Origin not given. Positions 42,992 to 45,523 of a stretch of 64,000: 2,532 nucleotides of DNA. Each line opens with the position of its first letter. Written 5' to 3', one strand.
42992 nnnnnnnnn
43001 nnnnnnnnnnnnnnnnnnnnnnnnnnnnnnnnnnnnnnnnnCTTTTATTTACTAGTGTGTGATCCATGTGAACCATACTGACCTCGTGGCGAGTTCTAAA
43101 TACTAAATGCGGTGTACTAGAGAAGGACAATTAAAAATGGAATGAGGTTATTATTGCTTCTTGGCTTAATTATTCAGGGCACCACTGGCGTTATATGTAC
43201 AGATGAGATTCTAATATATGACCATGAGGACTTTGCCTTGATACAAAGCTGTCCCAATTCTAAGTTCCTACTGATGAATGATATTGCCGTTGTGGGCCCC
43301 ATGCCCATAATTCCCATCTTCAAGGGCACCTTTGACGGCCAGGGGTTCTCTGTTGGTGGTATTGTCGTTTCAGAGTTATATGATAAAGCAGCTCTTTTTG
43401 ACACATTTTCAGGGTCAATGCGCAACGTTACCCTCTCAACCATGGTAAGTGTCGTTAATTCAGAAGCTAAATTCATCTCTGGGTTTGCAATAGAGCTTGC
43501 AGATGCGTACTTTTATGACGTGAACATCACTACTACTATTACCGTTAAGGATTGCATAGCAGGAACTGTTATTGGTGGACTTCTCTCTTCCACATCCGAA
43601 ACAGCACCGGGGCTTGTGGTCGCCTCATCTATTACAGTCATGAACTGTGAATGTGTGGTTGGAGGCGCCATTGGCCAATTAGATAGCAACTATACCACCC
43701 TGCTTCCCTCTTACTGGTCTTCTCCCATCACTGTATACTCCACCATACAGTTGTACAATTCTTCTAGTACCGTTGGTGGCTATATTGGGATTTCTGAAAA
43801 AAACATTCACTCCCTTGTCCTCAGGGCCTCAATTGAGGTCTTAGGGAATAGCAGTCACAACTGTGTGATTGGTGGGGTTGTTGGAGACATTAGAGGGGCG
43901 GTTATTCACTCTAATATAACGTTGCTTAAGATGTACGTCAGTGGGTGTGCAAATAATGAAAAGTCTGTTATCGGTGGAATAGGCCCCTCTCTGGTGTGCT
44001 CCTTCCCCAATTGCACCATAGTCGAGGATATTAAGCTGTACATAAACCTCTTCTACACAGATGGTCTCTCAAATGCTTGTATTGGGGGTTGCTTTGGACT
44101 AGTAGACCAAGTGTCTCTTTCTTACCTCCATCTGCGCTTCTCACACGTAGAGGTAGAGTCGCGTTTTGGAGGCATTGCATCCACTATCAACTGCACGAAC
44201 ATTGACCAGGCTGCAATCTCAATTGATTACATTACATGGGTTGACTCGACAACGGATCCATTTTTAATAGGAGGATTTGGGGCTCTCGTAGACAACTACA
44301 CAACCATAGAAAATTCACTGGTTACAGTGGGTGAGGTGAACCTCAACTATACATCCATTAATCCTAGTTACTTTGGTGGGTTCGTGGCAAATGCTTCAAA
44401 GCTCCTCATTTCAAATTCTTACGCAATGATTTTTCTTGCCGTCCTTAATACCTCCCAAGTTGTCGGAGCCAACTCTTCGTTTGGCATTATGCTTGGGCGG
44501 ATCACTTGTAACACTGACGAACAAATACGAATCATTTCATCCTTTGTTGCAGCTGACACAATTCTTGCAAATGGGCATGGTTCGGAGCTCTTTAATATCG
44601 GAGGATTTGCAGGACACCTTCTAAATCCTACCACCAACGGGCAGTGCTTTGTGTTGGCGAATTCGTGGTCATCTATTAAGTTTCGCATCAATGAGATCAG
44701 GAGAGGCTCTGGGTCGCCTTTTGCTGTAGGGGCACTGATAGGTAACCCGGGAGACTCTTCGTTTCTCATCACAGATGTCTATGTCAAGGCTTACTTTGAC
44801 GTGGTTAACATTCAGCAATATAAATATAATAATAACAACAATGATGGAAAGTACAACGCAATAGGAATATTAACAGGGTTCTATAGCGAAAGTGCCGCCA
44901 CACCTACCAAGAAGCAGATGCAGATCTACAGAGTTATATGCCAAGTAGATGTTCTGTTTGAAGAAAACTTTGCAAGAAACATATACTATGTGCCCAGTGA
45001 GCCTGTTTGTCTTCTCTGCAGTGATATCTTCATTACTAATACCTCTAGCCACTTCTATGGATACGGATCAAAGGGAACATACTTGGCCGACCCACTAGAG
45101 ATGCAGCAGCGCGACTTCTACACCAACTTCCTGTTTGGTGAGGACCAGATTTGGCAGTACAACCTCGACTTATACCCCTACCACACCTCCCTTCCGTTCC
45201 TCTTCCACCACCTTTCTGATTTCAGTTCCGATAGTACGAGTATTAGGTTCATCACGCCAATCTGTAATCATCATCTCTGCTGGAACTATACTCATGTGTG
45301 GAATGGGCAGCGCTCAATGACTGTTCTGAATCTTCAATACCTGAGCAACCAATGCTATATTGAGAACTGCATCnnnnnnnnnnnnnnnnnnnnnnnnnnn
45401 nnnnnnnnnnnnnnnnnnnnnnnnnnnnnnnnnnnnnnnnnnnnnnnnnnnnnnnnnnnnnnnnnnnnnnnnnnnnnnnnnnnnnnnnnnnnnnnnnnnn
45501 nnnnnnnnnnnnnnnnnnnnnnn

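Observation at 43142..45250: N-terminal GG-motif repeat domain of about 700 aa (Pmp/beta-solenoid-like) fused to an HCMP module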

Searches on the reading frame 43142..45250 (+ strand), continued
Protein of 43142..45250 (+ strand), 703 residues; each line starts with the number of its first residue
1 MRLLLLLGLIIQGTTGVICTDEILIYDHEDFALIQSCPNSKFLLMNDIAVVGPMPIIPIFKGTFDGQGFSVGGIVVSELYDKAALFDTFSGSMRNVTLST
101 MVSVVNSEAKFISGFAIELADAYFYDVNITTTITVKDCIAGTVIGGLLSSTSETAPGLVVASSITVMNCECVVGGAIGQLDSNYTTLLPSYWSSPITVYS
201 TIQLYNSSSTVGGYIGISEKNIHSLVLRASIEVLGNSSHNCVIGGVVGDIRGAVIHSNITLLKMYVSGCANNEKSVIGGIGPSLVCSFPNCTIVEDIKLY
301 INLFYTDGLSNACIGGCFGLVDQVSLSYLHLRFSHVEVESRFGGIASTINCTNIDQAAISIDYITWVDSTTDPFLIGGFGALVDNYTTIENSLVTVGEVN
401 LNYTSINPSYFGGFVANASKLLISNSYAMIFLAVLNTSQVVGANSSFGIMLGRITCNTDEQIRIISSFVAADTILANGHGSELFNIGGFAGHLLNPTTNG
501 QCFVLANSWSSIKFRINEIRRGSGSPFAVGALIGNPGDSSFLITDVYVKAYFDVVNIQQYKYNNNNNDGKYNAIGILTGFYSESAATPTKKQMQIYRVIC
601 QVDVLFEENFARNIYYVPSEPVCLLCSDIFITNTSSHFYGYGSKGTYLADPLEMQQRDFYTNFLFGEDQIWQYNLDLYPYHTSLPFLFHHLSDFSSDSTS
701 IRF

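Call 59: find_encoding_contigs(protein=P0035, max_places=2, flank=6000)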
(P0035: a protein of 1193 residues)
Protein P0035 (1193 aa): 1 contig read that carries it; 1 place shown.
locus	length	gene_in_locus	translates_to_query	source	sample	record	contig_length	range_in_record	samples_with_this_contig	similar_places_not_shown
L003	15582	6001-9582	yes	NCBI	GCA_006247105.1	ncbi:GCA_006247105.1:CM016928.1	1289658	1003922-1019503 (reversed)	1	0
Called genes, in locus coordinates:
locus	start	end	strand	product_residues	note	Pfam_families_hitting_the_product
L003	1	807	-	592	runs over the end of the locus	PF00118:Cpn60_TCP1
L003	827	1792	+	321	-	PF01193:RNA_pol_L, PF01000:RNA_pol_A_bac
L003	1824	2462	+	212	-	-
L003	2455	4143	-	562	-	-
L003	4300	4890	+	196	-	PF00583:Acetyltransf_1, PF13673:Acetyltransf_10, PF13508:Acetyltransf_7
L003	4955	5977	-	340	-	PF00022:Actin (faint)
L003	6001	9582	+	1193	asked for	-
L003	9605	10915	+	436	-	PF04597:Ribophorin_I (weak)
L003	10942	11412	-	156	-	-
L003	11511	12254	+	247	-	-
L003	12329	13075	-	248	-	-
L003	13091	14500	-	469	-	PF00023:Ank (faint), PF13606:Ank_3 (faint), PF13637:Ank_4 (faint), PF12796:Ank_2, PF13857:Ank_5 (weak), PF13920:zf-C3HC4_3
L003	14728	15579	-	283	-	PF04427:Brix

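Call 68: search_protein_families(library=pfam, proteins=[P0178, P0100, P0101], max_evalue=0.01)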
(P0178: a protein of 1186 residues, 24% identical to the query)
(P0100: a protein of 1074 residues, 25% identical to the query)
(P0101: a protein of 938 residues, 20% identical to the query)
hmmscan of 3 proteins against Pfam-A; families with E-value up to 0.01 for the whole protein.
P0178 (1186 aa): 5 families
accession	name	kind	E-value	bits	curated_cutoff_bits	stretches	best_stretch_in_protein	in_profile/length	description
PF07581.17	Glug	-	1.2e-19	69.7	20.5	2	387-411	3-28/28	The GLUG motif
PF07532.17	Big_4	-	1.4e-10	41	22.1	1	1029-1075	9-54/59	Bacterial Ig-like domain (group 4)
PF02415.23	Chlam_PMP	-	2.3e-07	30.8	20.6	0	733-750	1-18/19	Chlamydia polymorphic membrane protein (Chlamydia_PMP) repeat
PF05342.19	Peptidase_M26_N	-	1.7e-06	27.9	27.7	1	186-292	147-248/250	M26 IgA1-specific Metallo-endopeptidase N-terminal region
PF00746.26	Gram_pos_anchor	-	2.5e-05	24.6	20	1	1145-1180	3-39/43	LPXTG cell wall anchor motif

P0100 (1074 aa): 4 families
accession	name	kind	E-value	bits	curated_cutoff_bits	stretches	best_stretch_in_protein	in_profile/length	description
PF07581.17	Glug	-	1.2e-08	35.2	20.5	0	212-239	3-27/28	The GLUG motif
PF25024.1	EGF_TEN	-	1e-05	25.7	65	1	865-980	28-146/234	Teneurin EGF domain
PF07974.19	EGF_2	-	0.0018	19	22.1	0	897-925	1-32/32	EGF-like domain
PF00008.33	EGF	-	0.0082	16.8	21.5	0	897-922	1-30/32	EGF-like domain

P0101 (938 aa): 2 families
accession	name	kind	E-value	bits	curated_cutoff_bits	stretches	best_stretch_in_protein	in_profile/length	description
PF05342.19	Peptidase_M26_N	-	6.2e-08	32.6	27.7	1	535-605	181-250/250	M26 IgA1-specific Metallo-endopeptidase N-terminal region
PF07581.17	Glug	-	0.00047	20.8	20.5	0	643-671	3-27/28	The GLUG motif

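Call 71: find_encoding_contigs(protein=P0100, max_places=3, flank=6000)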
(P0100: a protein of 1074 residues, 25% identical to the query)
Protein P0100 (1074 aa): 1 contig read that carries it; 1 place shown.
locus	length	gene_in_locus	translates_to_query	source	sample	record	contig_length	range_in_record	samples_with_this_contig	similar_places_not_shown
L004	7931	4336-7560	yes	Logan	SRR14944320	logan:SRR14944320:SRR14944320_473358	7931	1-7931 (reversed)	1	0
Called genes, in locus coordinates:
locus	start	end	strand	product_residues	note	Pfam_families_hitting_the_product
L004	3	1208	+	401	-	?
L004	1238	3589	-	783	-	-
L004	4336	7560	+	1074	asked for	PF07581:Glug (faint), PF25024:EGF_TEN (weak)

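Call 73: list_cluster_members(proteins=[P0035, P0100, P0101, P0102, P0103, P0113, P0150, P0104])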
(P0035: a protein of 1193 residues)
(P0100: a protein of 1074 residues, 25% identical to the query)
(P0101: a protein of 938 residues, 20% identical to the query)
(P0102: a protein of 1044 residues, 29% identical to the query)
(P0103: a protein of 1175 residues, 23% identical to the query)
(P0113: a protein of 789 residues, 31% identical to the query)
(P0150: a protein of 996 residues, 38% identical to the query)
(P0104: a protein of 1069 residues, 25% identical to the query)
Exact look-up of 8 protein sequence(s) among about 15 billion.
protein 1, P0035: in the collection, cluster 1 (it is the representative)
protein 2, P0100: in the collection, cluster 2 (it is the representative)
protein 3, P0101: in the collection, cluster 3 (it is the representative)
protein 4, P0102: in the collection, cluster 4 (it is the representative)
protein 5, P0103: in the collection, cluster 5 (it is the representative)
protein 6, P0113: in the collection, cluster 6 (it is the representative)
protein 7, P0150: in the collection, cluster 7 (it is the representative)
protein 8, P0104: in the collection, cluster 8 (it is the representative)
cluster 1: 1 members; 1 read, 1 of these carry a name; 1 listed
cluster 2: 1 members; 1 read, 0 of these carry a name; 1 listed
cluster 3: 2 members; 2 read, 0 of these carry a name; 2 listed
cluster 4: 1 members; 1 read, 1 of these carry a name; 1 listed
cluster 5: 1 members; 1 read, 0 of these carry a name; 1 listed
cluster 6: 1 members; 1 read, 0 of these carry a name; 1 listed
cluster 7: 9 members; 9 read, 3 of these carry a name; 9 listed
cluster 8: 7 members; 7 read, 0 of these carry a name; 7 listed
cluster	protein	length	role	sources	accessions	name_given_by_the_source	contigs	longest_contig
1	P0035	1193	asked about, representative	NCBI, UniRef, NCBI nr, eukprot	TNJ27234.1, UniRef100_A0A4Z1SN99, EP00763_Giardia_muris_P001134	High cysteine membrane protein [Giardia muris] | High cysteine membrane protein n=1 Tax=Giardia muris TaxID=5742 RepID=A0A4Z1SN99_GIAMU | TNJ27234.1 High cysteine membrane protein [Giardia muris]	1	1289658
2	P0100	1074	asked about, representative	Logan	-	-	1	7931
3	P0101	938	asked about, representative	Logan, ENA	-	-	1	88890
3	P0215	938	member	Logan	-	-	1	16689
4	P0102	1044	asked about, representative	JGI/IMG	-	hypothetical protein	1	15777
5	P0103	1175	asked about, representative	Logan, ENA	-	-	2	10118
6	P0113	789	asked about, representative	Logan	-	-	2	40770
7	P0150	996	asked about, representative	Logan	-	-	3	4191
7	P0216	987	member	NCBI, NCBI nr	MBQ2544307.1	MAG: hypothetical protein II556_05095, partial [Bacteroidales bacterium] | hypothetical protein [Bacteroidales bacterium]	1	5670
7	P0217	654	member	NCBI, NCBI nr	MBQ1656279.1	MAG: hypothetical protein II053_05190, partial [Bacteroidales bacterium] | hypothetical protein [Bacteroidales bacterium]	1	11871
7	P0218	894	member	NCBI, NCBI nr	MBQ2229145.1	MAG: hypothetical protein II424_01900, partial [Bacteroidales bacterium] | hypothetical protein [Bacteroidales bacterium]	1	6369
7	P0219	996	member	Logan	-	-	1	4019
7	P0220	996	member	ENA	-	-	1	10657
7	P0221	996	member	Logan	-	-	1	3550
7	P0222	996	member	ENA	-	-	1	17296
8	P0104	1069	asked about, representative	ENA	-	-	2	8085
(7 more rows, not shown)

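Call 84: find_encoding_contigs(protein=P0003, max_places=1, flank=5000)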
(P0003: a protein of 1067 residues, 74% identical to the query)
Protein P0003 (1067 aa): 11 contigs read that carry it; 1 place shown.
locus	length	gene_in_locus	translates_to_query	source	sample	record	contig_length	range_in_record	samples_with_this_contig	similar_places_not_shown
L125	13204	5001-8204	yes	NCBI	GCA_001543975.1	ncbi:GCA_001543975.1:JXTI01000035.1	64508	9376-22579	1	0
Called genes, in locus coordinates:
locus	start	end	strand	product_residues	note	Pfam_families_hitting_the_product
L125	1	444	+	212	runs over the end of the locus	PF03357:Snf7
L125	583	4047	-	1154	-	-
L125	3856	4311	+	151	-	PF10180:WKF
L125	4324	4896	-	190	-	PF03302:VSP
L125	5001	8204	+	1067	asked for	-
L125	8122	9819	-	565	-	-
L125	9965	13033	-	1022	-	-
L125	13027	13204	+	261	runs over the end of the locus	PF10138:vWA-TerF-like, PF07002:Copine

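Call 85: find_encoding_contigs(protein=P0002, max_places=1, flank=5000)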
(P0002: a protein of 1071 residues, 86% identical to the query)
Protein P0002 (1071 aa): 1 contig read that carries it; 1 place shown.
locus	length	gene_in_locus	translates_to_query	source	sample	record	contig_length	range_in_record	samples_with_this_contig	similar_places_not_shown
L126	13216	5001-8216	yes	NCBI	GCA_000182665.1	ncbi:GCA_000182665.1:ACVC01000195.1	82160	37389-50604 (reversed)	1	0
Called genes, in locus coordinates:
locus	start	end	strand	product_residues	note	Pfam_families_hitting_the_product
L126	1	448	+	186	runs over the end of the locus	PF03357:Snf7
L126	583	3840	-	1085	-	-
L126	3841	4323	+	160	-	PF10180:WKF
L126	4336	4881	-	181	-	PF03302:VSP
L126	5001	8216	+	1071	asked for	-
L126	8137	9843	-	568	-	-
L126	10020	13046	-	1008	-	PF13606:Ank_3 (faint), PF00023:Ank (faint), PF13857:Ank_5 (faint), PF12796:Ank_2, PF13637:Ank_4 (weak)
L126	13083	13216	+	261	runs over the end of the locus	PF10138:vWA-TerF-like, PF07002:Copine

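Call 86: find_encoding_contigs(protein=P0004, max_places=1, flank=5000)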
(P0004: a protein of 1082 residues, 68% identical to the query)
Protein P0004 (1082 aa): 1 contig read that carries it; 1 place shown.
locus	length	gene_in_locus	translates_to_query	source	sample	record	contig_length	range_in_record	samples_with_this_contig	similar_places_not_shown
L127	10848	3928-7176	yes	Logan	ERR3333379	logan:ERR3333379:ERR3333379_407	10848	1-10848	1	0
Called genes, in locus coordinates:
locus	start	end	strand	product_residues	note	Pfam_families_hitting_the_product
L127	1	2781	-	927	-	?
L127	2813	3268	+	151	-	PF10180:WKF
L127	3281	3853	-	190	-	PF03302:VSP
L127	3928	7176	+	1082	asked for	-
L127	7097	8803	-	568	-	-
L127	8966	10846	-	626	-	?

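Call 93: search_protein_families(library=ncbifam, proteins=[P0009], max_evalue=1)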
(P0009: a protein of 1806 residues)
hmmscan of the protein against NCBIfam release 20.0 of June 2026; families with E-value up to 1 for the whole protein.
P0009 (1806 aa): 1 family
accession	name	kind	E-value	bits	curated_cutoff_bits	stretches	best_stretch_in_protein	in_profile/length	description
NF046021.1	ZmpC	exception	0.0011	16.3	3000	1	113-197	1143-1225/2181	zinc metalloprotease C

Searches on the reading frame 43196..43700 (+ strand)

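Call 18: search_protein_families(library=pfam, proteins=[window:43277-43700:+], max_evalue=10)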
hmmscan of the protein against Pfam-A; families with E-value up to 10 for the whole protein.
window:43277-43700:+ (141 aa): 0 families

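Call 93: search_protein_families(library=ncbifam, proteins=[window:43196-43700:+], max_evalue=1)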
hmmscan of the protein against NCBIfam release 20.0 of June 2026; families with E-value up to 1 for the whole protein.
window:43196-43700:+ (168 aa): 0 families

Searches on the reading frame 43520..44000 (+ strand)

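Call 18: search_protein_families(library=pfam, proteins=[window:43520-44000:+], max_evalue=10)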
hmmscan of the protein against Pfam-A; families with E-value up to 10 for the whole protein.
window:43520-44000:+ (160 aa): 2 families
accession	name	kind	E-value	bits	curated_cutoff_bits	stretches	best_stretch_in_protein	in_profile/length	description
PF20897.3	DUF6846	-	0.035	15.3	27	1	82-143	7-68/93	Domain of unknown function (DUF6846)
PF13441.11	Gly-zipper_YMGG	-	2.7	8.2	28.9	0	109-130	22-43/45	YMGG-like Gly-zipper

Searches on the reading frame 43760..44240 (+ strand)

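Call 18: search_protein_families(library=pfam, proteins=[window:43760-44240:+], max_evalue=10)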
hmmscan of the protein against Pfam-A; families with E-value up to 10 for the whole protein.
window:43760-44240:+ (160 aa): 1 family
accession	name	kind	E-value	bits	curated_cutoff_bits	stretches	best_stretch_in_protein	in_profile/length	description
PF20897.3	DUF6846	-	0.056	14.6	27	1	4-63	9-68/93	Domain of unknown function (DUF6846)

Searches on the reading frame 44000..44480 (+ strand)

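Call 18: search_protein_families(library=pfam, proteins=[window:44000-44480:+], max_evalue=10)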
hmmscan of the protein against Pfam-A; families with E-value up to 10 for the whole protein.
window:44000-44480:+ (160 aa): 2 families
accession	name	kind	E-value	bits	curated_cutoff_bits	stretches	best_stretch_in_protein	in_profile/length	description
PF17166.9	DUF5126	-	0.019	15.3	27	1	47-105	9-59/104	Domain of unknown function (DUF5126)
PF07581.17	Glug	-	0.02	15.7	20.5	1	89-112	4-26/28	The GLUG motif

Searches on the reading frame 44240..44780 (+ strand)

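Call 18: search_protein_families(library=pfam, proteins=[window:44240-44780:+], max_evalue=10)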
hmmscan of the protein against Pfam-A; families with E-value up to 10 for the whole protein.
window:44240-44780:+ (180 aa): 1 family
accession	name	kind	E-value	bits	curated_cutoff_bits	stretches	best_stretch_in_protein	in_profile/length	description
PF07581.17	Glug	-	1.5e-05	25.5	20.5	1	9-32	4-26/28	The GLUG motif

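Call 93: search_protein_families(library=ncbifam, proteins=[window:44240-44780:+], max_evalue=1)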
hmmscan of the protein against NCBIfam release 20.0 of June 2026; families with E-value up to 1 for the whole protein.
window:44240-44780:+ (180 aa): 0 families

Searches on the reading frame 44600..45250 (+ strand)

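Call 18: search_protein_families(library=pfam, proteins=[window:44600-45250:+], max_evalue=10)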
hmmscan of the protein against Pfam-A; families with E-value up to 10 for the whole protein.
window:44600-45250:+ (217 aa): 1 family
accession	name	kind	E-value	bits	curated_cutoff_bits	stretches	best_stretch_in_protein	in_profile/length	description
PF10806.13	SAM35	-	0.03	15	22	1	62-140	7-80/125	SAM35, subunit of SAM coomplex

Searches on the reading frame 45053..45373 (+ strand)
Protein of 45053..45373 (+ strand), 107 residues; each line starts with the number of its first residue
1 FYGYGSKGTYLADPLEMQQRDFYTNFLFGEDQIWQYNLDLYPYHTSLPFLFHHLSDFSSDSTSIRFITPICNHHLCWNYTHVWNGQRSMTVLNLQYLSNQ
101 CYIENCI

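Call 91: find_homologous_proteins(query=A4, max_evalue=0.01)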
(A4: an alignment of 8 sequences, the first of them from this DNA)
Query A4 (8 sequences): 441 candidates shared short words with the query, none scored E <= 0.01.
